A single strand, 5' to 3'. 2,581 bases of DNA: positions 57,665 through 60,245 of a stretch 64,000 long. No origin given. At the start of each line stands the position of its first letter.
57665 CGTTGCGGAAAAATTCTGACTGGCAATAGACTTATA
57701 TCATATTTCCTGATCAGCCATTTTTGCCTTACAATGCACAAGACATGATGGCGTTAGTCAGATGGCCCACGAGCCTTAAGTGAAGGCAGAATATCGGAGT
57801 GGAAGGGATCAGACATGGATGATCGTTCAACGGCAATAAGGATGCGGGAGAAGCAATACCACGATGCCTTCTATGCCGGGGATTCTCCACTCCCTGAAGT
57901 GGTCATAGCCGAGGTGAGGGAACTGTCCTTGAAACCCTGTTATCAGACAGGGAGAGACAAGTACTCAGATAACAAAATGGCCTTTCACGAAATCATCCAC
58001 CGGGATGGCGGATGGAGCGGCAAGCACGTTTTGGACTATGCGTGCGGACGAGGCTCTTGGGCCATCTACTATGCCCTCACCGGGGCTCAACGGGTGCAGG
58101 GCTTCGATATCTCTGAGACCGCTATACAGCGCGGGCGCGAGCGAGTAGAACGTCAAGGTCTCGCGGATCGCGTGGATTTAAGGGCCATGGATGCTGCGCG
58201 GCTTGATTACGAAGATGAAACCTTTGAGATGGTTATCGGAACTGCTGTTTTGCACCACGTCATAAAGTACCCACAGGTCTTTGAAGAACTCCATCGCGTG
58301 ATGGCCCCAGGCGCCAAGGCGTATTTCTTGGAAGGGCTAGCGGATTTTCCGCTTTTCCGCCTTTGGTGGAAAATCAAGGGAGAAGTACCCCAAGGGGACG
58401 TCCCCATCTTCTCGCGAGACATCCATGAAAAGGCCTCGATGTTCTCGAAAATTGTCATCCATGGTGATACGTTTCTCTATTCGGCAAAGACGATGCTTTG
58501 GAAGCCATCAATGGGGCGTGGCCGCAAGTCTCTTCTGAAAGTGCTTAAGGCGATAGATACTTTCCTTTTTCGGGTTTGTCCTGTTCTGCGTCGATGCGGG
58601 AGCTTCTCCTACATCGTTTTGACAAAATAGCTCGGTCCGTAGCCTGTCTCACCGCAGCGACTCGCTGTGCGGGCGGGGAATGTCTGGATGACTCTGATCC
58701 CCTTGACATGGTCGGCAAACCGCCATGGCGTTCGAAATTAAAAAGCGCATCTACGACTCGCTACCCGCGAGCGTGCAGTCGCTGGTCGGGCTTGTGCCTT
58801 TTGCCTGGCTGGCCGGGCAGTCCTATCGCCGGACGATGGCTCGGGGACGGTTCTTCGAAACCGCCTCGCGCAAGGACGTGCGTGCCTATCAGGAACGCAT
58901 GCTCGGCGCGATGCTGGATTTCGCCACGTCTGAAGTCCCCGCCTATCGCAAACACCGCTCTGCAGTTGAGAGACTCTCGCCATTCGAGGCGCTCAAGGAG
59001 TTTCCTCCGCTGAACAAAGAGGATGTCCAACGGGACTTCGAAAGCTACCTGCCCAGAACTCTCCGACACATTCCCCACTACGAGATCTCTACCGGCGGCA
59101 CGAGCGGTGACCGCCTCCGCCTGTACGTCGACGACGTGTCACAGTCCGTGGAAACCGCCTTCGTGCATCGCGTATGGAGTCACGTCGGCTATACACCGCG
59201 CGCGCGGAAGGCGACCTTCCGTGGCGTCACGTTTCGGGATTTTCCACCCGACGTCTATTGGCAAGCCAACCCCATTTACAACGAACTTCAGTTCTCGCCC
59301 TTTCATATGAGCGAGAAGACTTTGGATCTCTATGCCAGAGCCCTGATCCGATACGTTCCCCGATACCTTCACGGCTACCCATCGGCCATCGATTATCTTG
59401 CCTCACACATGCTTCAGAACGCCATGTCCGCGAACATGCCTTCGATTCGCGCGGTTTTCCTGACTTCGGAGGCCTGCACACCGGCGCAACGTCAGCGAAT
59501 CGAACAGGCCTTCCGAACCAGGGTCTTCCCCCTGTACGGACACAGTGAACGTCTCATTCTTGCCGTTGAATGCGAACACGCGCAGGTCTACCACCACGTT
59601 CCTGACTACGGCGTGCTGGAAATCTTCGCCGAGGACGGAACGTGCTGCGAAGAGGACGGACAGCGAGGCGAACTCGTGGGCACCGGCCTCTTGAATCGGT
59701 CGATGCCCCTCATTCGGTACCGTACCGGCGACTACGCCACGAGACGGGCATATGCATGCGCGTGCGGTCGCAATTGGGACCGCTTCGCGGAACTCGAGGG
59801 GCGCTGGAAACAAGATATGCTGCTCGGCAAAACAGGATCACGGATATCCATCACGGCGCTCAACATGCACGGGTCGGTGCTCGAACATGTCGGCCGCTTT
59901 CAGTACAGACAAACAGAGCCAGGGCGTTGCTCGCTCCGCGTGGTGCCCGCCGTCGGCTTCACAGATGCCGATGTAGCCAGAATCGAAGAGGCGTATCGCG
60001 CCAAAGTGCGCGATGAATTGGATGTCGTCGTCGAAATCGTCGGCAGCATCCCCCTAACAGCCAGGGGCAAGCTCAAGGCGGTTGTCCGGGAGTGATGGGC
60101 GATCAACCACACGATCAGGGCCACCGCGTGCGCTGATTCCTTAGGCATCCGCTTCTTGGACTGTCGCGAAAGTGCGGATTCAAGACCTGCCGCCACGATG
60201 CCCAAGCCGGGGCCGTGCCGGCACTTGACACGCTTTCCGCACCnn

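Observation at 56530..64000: Abrupt compositional break: a glycan-modification island at about 45-55% GC abuts the 70% GC core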

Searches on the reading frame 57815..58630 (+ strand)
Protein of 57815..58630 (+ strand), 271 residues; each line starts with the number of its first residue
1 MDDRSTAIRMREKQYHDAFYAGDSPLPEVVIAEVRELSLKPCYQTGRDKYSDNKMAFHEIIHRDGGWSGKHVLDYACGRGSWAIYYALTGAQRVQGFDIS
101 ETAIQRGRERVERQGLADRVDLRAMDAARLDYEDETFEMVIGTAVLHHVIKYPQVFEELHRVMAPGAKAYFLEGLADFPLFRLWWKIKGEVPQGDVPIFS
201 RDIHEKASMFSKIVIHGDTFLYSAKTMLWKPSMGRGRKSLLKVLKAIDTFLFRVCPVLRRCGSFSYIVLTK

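Call 6: search_protein_families(library=pfam, proteins=[window:57815-58630:+])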
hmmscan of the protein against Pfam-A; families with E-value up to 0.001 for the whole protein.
window:57815-58630:+ (271 aa): 9 families
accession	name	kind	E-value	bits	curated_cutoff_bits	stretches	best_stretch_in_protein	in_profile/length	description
PF13649.12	Methyltransf_25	-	1.5e-19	70.9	27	1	72-166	1-96/97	Methyltransferase domain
PF08241.18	Methyltransf_11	-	3.4e-18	66.5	21.2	1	73-171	1-95/95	Methyltransferase domain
PF13847.12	Methyltransf_31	-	3.4e-17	62.9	27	1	68-167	3-105/145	Methyltransferase domain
PF13489.12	Methyltransf_23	-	2.1e-13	50.7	27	1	68-200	22-146/164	Methyltransferase domain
PF01209.24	Ubie_methyltran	-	2.9e-13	50.2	20.1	1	60-173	39-153/233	ubiE/COQ5 methyltransferase family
PF08242.18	Methyltransf_12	-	1.7e-11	45.1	30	1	73-168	1-97/98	Methyltransferase domain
PF06325.19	PrmA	-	9.7e-07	29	22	1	69-162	162-249/296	Ribosomal protein L11 methyltransferase (PrmA)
PF02353.26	CMAS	-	4.8e-06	26.5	27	1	68-166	62-159/273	Mycolic acid cyclopropane synthetase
PF05175.20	MTS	-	0.00025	21.2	23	1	69-141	32-103/170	Methyltransferase small domain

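Call 28: search_protein_families(library=ncbifam, max_evalue=0.00001, proteins=[window:57815-58630:+])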
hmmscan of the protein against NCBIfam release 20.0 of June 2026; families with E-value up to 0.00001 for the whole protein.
window:57815-58630:+ (271 aa): 31 families (the best 25 are shown)
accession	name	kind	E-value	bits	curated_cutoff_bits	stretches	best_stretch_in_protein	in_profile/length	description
TIGR02752.1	MenG_heptapren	equivalog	7.2e-15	55.1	419.85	1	68-173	45-151/231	demethylmenaquinone methyltransferase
NF001243.0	PRK00216.1-4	equivalog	9.5e-15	54.6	235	1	67-173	46-153/237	demethylmenaquinone methyltransferase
TIGR01934.1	MenG_MenH_UbiE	subfamily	2.9e-14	52.9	158.35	1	68-174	39-144/223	ubiquinone/menaquinone biosynthesis methyltransferase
NF001244.0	PRK00216.1-5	equivalog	1.5e-13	50.6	216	1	68-173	48-155/236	bifunctional demethylmenaquinone methyltransferase/2-methoxy-6-polyprenyl-1,4-benzoquinol methylase UbiE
NF043040.1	corrin_prot_MT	hypoth_equivalog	3.9e-13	49.3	180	1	67-167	40-143/216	corrinoid protein-associated methyltransferase CpaM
NF052510.1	methyltran_MpqE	exception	1.8e-12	47.1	335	1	68-173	46-153/234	methyl-plastoquinone biosynthesis methyltransferase MpqE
NF045882.1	PLipidMtase_Leg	equivalog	4.3e-12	46.3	390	1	90-182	62-155/207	phospholipid N-methyltransferase PmtA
NF001240.0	PRK00216.1-1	equivalog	4.4e-11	42.3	378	1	62-173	57-170/251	bifunctional demethylmenaquinone methyltransferase/2-methoxy-6-polyprenyl-1,4-benzoquinol methylase UbiE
NF047649.1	MTase_UXPK_star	exception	6e-11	41.9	460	1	69-168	78-178/283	methyltransferase/UXPK-star double selenoprotein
NF041537.1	ArsM_AhpD_UU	exception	7.3e-11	41.4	510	1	68-168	76-177/345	arsenite methyltransferase/AhpD domain selenoprotein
TIGR02021.1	BchM-ChlM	equivalog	1.6e-10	40.8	158.9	1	45-154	35-133/218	magnesium protoporphyrin IX methyltransferase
NF040703.1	cyclopro_CfaB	exception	4.8e-10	38.8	650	1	67-166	158-258/393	C17 cyclopropane fatty acid synthase CfaB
TIGR01983.1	UbiG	equivalog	5.9e-10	38.8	102.95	1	66-170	47-150/228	bifunctional 2-polyprenyl-6-hydroxyphenol methylase/3-demethylubiquinol 3-O-methyltransferase UbiG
NF041536.1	ArsM_DUF2284_UU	exception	6.3e-10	38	575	1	68-169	76-178/459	arsenite methyltransferase/DUF2284 domain selenoprotein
NF001241.0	PRK00216.1-2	equivalog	1.6e-09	37.8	327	1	68-169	51-145/231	demethylmenaquinone methyltransferase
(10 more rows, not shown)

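Call 74: search_protein_families(library=padloc, proteins=[window:57815-58630:+], max_evalue=0.001)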
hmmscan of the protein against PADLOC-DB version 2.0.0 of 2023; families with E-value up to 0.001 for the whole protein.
window:57815-58630:+ (271 aa): 2 families
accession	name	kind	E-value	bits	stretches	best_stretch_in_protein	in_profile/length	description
PDLC04134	mad2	-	5.4e-17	59.8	1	68-178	291-401/492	mads_2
PDLC03376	MTase_II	-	0.00086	17.2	0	72-158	60-148/249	Type II methyltransferase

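Call 75: search_protein_families(library=phrogs, proteins=[window:57815-58630:+], max_evalue=0.00001)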
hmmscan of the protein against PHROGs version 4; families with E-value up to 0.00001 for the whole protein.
window:57815-58630:+ (271 aa): 3 families
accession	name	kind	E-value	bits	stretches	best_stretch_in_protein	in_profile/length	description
phrog_22502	-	other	2.4e-13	51.5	1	52-167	56-169/276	methyltransferase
phrog_4752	-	other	4.5e-07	30.4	1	51-167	35-154/241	tRNA methyltransferase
phrog_23522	-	unknown function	2.4e-06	28.3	1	69-170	52-151/273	-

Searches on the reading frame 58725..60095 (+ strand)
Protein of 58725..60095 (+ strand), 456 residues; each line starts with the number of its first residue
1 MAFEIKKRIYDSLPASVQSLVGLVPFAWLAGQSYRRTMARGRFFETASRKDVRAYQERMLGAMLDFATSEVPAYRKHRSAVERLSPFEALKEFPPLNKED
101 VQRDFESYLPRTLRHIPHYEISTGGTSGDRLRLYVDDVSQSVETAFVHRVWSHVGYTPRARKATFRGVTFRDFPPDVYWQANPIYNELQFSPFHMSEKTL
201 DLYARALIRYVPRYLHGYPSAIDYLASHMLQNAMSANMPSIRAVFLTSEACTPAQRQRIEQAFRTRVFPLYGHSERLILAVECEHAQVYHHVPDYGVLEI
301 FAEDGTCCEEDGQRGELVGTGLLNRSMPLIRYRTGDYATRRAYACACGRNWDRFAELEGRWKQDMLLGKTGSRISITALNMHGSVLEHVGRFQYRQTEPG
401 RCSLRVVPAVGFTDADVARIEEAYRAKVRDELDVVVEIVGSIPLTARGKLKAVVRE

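Call 6: search_protein_families(library=pfam, proteins=[window:58725-60095:+])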
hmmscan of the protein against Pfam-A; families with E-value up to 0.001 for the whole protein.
window:58725-60095:+ (456 aa): 1 family
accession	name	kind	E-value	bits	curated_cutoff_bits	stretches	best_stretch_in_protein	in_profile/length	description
PF00501.34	AMP-binding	-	1.4e-05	24.5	29.9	1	202-317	247-372/384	AMP-binding enzyme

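Call 11: find_encoding_contigs(protein=window:58725-60095:+, flank=10000, max_places=6)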
Protein window:58725-60095:+ (456 aa): 5 contigs read that carry it; 5 places shown.
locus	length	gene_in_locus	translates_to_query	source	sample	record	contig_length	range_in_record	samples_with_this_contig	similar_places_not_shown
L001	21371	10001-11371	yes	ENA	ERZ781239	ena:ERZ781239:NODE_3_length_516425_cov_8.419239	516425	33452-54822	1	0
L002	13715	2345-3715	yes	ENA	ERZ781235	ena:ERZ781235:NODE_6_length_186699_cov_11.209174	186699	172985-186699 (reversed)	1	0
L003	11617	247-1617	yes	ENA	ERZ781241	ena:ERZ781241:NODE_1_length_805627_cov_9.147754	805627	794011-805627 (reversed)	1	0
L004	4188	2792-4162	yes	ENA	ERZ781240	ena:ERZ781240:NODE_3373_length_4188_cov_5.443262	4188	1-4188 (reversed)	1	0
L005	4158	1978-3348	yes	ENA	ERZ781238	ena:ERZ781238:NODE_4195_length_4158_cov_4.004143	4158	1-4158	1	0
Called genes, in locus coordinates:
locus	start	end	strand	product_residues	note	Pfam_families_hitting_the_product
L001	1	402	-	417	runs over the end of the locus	PF00675:Peptidase_M16, PF05193:Peptidase_M16_C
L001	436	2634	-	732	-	PF01138:RNase_PH, PF03725:RNase_PH_C, PF03726:PNPase, PF01138:RNase_PH, PF00013:KH_1, PF00575:S1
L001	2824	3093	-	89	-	PF00312:Ribosomal_S15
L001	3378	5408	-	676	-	PF13727:CoA_binding_3, PF00106:adh_short (weak), PF01073:3Beta_HSD, PF01370:Epimerase, PF02719:Polysacc_synt_2, PF04321:RmlD_sub_bind, PF08659:KR, PF16363:GDP_Man_Dehyd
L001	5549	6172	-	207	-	PF01583:APS_kinase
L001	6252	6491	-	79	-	-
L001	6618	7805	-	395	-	PF00953:Glycos_transf_4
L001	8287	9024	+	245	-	PF13489:Methyltransf_23 (weak), PF13847:Methyltransf_31 (weak), PF13649:Methyltransf_25 (faint)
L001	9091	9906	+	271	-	PF13489:Methyltransf_23, PF01209:Ubie_methyltran, PF02353:CMAS (weak), PF06325:PrmA (weak), PF13847:Methyltransf_31, PF08241:Methyltransf_11, PF08242:Methyltransf_12, PF13649:Methyltransf_25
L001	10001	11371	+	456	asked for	PF00501:AMP-binding (weak), PF27533:CapK_C (weak)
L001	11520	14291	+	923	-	PF00534:Glycos_transf_1, PF13692:Glyco_trans_1_4, PF16889:Hepar_II_III_N, PF07940:Hepar_II_III_C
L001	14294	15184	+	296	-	PF01073:3Beta_HSD (faint), PF01370:Epimerase, PF03435:Sacchrp_dh_NADP (weak), PF05368:NmrA, PF13460:NAD_binding_10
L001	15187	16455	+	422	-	PF13439:Glyco_transf_4, PF13579:Glyco_trans_4_4, PF00534:Glycos_transf_1, PF13692:Glyco_trans_1_4, PF13524:Glyco_trans_1_2 (weak)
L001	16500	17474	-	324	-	PF00534:Glycos_transf_1, PF13692:Glyco_trans_1_4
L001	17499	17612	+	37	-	-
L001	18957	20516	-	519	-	PF01943:Polysacc_synt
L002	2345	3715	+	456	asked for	PF00501:AMP-binding (weak), PF27533:CapK_C (weak)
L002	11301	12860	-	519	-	PF01943:Polysacc_synt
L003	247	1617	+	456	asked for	PF00501:AMP-binding (weak), PF27533:CapK_C (weak)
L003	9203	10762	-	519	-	PF01943:Polysacc_synt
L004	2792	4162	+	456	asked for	PF00501:AMP-binding (weak), PF27533:CapK_C (weak)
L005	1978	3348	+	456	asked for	PF00501:AMP-binding (weak), PF27533:CapK_C (weak)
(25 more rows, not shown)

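Call 28: search_protein_families(library=ncbifam, max_evalue=0.00001, proteins=[window:58725-60095:+])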
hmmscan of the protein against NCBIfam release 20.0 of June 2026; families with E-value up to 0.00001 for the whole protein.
window:58725-60095:+ (456 aa): 6 families
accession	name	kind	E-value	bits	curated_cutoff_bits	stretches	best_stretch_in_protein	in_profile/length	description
NF045666.1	DVU1553_fam_AMP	equivalog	5e-37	127.7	300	2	197-360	168-330/331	DVU_1553 family AMP-dependent CoA ligase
NF053551.1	FlxY_rubin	equivalog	3.2e-27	95.3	520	1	207-435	164-398/424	flexirubin biosynthesis putative acyl-CoA ligase FlxY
NF041878.1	paak_haloarch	equivalog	4.5e-22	78.2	700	1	218-367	179-330/427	phenylacetate--CoA ligase PaaK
TIGR02155.1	PA_CoA_ligase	equivalog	1.2e-18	66.9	646.3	1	210-367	166-322/422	phenylacetate--CoA ligase PaaK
NF041217.1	BagE_FevW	exception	4.8e-13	48.9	800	1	235-365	188-315/424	bagremycin/ferroverdin synthetase BagE/FevW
TIGR03335.1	F390_ftsA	equivalog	7.7e-08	31.5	458.7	1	224-358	189-327/445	coenzyme F390 synthetase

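Call 31: find_homologous_proteins(query=window:58725-60095:+, max_evalue=1e-10)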
Query window:58725-60095:+ (456 aa): 1493 proteins with E <= 1e-10 among 7326 candidates; the best 120 are listed.
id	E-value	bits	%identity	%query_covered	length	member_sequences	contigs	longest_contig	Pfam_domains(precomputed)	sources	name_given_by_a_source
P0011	0.0e+0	1046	100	100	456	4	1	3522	PF27533.1,PF00501.35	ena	-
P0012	5.6e-231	785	73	100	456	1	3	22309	PF27533.1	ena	-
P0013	4.8e-224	762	71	100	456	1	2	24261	PF27533.1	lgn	-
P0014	1.2e-202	692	67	100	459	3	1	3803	PF27533.1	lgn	-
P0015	7.6e-201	686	66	100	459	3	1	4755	PF27533.1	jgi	-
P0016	2.9e-200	684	65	100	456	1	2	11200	PF27533.1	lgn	-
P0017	4.0e-197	673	64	100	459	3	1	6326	PF27533.1,PF00501.35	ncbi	-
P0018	5.6e-197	673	64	99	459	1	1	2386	PF27533.1,PF00501.35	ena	-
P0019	1.3e-196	672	64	100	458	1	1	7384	PF27533.1,PF00501.35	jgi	jgi:phenylacetate-CoA ligase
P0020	1.5e-196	672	64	99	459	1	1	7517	PF27533.1,PF00501.35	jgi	-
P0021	1.7e-196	671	63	99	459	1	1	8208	PF27533.1,PF00501.35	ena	-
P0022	2.9e-196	671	64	100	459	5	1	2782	PF27533.1,PF00501.35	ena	-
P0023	2.1e-195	668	64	100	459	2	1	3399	PF27533.1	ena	-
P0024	2.2e-195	668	64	100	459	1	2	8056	PF27533.1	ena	-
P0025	1.0e-194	665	63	100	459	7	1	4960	PF27533.1,PF00501.35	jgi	jgi:phenylacetate-CoA ligase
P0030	4.0e-193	660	62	100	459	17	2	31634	PF27533.1,PF00501.35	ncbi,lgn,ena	-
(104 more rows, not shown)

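Call 34: find_encoding_contigs(protein=P0012, flank=10000, max_places=3)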
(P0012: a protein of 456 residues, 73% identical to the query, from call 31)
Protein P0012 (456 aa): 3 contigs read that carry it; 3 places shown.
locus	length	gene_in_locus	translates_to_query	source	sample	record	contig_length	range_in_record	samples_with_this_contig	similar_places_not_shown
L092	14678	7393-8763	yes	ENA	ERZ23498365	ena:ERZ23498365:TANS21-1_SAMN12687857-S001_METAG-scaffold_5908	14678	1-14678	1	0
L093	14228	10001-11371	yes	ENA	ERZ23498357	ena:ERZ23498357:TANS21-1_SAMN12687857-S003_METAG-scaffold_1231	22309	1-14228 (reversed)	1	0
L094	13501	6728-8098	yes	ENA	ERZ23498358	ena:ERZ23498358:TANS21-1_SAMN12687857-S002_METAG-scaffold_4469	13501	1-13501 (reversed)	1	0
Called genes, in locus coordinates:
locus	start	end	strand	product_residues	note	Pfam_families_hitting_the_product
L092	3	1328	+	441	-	?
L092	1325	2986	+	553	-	PF01663:Phosphodiest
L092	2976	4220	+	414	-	PF04932:Wzy_C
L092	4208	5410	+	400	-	PF13439:Glyco_transf_4, PF13579:Glyco_trans_4_4, PF00534:Glycos_transf_1, PF13692:Glyco_trans_1_4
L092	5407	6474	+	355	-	PF00534:Glycos_transf_1, PF13692:Glyco_trans_1_4, PF20706:GT4-conflict (weak)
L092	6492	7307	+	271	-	PF13489:Methyltransf_23, PF01209:Ubie_methyltran, PF02353:CMAS (weak), PF06325:PrmA (weak), PF13847:Methyltransf_31, PF08241:Methyltransf_11, PF08242:Methyltransf_12, PF13649:Methyltransf_25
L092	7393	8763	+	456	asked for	PF27533:CapK_C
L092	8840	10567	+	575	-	PF16889:Hepar_II_III_N, PF07940:Hepar_II_III_C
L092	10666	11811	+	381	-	PF02350:Epimerase_2, PF13579:Glyco_trans_4_4 (faint)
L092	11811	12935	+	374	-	PF01041:DegT_DnrJ_EryC1, PF01212:Beta_elim_lyase (faint)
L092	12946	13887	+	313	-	PF06662:C5-epim_C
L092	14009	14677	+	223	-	?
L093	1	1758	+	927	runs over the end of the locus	PF02563:Poly_export, PF10531:SLBB (weak), PF22461:SLBB_2, PF10531:SLBB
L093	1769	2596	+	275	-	PF02706:Wzz (weak)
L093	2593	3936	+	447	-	PF01943:Polysacc_synt, PF13440:Polysacc_synt_3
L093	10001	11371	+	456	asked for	PF27533:CapK_C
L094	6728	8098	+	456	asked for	PF27533:CapK_C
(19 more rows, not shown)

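Call 35: find_encoding_contigs(protein=P0013, flank=10000, max_places=3)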
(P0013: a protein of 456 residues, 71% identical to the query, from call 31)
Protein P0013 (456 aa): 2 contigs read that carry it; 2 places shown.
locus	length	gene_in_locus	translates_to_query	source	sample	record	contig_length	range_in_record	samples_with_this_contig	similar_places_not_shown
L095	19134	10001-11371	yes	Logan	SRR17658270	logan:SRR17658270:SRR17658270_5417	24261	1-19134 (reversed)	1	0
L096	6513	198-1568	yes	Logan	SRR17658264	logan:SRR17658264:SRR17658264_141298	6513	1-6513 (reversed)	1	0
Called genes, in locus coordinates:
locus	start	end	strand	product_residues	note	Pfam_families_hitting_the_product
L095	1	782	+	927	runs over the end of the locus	PF02563:Poly_export, PF10531:SLBB (weak), PF22461:SLBB_2 (weak), PF10531:SLBB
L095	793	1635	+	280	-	PF02706:Wzz (weak)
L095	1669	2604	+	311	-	PF00685:Sulfotransfer_1 (faint), PF13469:Sulfotransfer_3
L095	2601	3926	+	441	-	PF01943:Polysacc_synt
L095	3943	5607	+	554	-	PF01663:Phosphodiest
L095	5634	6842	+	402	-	PF04932:Wzy_C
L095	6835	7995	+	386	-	PF13439:Glyco_transf_4, PF13579:Glyco_trans_4_4, PF20706:GT4-conflict (weak), PF00534:Glycos_transf_1, PF13692:Glyco_trans_1_4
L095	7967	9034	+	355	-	PF00534:Glycos_transf_1, PF13692:Glyco_trans_1_4, PF13524:Glyco_trans_1_2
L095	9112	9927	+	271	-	PF13489:Methyltransf_23, PF01209:Ubie_methyltran, PF02353:CMAS (weak), PF06325:PrmA, PF13847:Methyltransf_31, PF08241:Methyltransf_11, PF08242:Methyltransf_12, PF13649:Methyltransf_25, +1 more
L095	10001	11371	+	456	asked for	PF27533:CapK_C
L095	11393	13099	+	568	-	PF16889:Hepar_II_III_N, PF07940:Hepar_II_III_C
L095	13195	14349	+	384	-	PF02350:Epimerase_2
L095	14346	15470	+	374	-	PF01041:DegT_DnrJ_EryC1, PF01212:Beta_elim_lyase (weak)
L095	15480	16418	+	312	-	PF06662:C5-epim_C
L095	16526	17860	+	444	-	PF00953:Glycos_transf_4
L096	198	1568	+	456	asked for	PF27533:CapK_C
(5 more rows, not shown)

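Call 39: find_encoding_contigs(protein=P0030, flank=8000, max_places=2)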
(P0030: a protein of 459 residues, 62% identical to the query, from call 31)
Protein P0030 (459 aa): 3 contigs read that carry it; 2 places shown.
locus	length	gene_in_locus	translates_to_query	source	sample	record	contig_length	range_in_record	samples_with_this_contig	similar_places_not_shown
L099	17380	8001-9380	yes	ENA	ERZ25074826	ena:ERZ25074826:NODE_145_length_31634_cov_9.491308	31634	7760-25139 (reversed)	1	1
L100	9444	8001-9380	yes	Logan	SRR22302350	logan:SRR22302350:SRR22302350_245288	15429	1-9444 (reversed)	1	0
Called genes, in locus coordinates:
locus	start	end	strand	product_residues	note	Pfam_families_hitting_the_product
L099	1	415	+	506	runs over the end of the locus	PF01943:Polysacc_synt, PF13440:Polysacc_synt_3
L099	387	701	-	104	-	-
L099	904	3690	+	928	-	PF02563:Poly_export, PF10531:SLBB (weak), PF22461:SLBB_2 (weak), PF10531:SLBB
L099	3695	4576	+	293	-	PF02706:Wzz, PF13807:GNVR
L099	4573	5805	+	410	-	PF04932:Wzy_C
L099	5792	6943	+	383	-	PF13439:Glyco_transf_4, PF13579:Glyco_trans_4_4, PF00534:Glycos_transf_1, PF13692:Glyco_trans_1_4, PF13524:Glyco_trans_1_2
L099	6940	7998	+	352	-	PF00534:Glycos_transf_1, PF13524:Glyco_trans_1_2 (weak), PF13692:Glyco_trans_1_4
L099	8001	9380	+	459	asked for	PF00501:AMP-binding (faint), PF27533:CapK_C (weak)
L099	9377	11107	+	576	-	PF16889:Hepar_II_III_N, PF07940:Hepar_II_III_C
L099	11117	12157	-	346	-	PF01384:PHO4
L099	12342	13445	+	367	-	PF02350:Epimerase_2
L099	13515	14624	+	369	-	PF01041:DegT_DnrJ_EryC1, PF01212:Beta_elim_lyase (weak), PF01053:Cys_Met_Meta_PP (weak)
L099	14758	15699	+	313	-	PF06662:C5-epim_C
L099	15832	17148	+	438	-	PF00953:Glycos_transf_4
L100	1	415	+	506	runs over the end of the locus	PF01943:Polysacc_synt, PF13440:Polysacc_synt_3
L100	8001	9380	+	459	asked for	PF00501:AMP-binding (faint), PF27533:CapK_C (weak)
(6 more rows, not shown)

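Call 42: search_solved_structures(query=window:58725-60095:+, max_evalue=0.001)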
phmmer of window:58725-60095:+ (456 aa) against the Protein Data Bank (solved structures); distinct sequences matched with E-value up to 0.001: 7.
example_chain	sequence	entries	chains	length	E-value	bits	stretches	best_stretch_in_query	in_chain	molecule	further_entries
4r1l_A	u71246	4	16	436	4.4e-12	48.6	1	213-367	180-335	Phenylacetate-coenzyme A ligase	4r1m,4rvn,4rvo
2y4o_A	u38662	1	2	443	7.4e-12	47.9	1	209-454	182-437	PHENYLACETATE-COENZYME A LIGASE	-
6wuq_A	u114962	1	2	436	1e-07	34.3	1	236-348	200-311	AjiA1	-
6siw_A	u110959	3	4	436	1.1e-07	34.1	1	236-348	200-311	PaaK-like ligase (AMP-dependent synthetase and ligase) | AMP-dependent synthetase and ligase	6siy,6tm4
6siw_B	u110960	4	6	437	1.1e-07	34.1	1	236-348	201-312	PaaK-like ligase (AMP-dependent synthetase and ligase) | AMP-dependent synthetase and ligase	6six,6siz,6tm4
9s3l_A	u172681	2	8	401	4.5e-07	32.1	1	205-350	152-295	Phenylacetate-CoA ligase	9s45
2y27_A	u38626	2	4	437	1.8e-06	30.2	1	216-368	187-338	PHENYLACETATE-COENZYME A LIGASE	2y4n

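Call 74: search_protein_families(library=padloc, proteins=[window:58725-60095:+], max_evalue=0.001)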
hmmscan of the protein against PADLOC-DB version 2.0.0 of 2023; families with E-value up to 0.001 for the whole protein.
window:58725-60095:+ (456 aa): 0 families

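Call 75: search_protein_families(library=phrogs, proteins=[window:58725-60095:+], max_evalue=0.00001)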
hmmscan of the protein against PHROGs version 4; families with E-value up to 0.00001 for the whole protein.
window:58725-60095:+ (456 aa): 0 families
